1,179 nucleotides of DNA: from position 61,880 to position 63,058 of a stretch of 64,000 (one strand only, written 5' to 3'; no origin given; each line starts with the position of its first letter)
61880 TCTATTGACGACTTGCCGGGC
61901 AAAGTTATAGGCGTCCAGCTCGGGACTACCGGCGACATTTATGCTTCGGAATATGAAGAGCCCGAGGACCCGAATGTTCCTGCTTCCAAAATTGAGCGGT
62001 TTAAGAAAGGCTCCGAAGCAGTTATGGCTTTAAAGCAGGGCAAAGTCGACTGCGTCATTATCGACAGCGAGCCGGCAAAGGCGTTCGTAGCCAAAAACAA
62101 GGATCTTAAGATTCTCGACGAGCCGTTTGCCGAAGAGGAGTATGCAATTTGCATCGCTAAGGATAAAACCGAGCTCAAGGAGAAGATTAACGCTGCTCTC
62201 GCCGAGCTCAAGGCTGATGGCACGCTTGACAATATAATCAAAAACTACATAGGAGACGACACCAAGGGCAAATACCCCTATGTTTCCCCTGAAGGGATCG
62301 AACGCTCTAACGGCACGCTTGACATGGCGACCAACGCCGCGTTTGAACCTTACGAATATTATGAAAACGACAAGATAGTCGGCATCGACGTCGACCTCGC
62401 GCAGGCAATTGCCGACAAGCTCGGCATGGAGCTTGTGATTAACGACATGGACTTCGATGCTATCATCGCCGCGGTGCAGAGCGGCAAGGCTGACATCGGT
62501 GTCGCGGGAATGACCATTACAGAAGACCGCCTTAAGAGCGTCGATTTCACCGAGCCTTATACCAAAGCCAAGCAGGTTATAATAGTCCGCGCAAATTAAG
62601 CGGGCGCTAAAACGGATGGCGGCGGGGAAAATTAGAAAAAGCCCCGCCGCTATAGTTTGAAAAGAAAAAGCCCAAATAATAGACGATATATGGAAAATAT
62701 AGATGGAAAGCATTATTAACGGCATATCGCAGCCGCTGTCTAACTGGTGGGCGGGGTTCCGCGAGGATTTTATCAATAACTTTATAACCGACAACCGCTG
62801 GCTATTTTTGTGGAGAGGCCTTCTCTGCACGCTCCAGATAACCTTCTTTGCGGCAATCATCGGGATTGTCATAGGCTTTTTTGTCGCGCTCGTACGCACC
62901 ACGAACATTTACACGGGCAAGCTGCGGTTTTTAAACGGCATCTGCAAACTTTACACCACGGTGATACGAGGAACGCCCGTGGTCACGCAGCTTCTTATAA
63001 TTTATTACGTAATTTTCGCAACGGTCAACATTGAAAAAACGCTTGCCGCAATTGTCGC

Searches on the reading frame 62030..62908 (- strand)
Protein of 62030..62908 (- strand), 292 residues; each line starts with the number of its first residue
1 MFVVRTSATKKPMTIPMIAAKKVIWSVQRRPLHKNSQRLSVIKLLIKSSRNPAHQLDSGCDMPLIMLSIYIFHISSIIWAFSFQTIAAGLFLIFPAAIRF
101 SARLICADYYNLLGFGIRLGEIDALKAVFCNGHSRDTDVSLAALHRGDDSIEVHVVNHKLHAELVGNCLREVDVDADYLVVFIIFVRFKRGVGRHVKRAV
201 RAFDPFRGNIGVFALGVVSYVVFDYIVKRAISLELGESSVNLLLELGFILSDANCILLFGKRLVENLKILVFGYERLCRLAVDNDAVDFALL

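Call 28: search_protein_families(library=pfam, proteins=[window:62030-62908:-], max_evalue=0.001)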
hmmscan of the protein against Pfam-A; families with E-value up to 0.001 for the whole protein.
window:62030-62908:- (292 aa): 0 families
